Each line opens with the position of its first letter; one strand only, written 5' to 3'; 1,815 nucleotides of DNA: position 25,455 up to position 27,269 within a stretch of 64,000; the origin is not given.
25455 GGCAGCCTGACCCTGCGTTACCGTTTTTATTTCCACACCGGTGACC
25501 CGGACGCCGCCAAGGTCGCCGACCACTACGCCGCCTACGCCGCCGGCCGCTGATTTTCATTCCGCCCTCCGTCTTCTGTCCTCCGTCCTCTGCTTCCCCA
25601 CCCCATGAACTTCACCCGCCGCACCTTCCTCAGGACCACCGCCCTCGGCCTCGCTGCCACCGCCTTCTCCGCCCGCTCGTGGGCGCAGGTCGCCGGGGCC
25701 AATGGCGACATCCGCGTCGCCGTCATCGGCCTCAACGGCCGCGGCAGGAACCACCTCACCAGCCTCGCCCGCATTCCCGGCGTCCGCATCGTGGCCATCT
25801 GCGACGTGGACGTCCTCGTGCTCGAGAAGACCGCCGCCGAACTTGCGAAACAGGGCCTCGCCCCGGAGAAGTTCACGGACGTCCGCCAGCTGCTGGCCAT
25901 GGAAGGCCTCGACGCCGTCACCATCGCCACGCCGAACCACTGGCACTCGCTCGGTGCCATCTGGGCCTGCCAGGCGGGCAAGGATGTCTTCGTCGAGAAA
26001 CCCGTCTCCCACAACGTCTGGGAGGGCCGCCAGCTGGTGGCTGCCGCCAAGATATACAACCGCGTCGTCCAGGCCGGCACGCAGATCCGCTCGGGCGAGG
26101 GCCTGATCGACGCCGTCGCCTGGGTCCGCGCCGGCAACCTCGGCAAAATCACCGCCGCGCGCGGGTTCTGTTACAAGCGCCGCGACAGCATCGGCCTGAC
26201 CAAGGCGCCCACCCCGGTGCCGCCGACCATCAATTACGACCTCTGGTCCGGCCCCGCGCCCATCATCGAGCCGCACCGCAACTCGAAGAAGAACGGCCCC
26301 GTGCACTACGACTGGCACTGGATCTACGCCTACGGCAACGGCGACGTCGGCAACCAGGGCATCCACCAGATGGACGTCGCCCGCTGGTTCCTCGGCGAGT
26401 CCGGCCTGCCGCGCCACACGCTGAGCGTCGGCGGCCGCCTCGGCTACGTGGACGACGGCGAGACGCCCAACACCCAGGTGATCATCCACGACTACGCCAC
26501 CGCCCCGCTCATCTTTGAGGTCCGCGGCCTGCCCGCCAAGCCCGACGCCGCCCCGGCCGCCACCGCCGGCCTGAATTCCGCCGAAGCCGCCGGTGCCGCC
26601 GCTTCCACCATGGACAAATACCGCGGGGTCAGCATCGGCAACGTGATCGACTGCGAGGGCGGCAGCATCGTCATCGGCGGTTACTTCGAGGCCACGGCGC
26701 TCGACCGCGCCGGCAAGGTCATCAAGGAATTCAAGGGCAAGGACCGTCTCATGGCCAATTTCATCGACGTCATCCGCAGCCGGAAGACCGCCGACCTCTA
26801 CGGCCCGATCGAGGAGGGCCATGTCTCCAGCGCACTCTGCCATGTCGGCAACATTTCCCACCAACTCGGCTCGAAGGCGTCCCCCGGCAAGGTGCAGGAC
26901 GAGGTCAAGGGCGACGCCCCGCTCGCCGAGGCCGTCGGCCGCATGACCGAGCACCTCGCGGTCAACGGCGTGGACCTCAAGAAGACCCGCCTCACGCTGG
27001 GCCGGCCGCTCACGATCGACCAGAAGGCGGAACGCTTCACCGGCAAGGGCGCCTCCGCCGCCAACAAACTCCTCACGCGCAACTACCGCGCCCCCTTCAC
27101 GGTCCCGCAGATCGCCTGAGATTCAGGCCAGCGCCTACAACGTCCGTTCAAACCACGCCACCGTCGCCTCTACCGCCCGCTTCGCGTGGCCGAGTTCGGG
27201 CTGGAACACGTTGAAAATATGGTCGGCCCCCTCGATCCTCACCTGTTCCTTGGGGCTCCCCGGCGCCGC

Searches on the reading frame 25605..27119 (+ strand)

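Call 49: search_protein_families(library=pfam, proteins=[window:25605-27119:+], max_evalue=0.0001)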
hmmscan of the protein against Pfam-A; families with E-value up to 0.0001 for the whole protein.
window:25605-27119:+ (504 aa): 3 families
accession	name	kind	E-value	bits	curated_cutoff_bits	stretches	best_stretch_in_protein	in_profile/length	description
PF01408.29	GFO_IDH_MocA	-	7.7e-19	69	24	1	36-158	1-119/120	Oxidoreductase family, NAD-binding Rossmann fold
PF19051.5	GFO_IDH_MocA_C2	-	8.3e-13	48.9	23.3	1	182-265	25-103/254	Oxidoreductase family, C-terminal alpha/beta domain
PF22725.1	GFO_IDH_MocA_C3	-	1.9e-05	25.1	27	0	233-265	29-64/124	GFO/IDH/MocA C-terminal domain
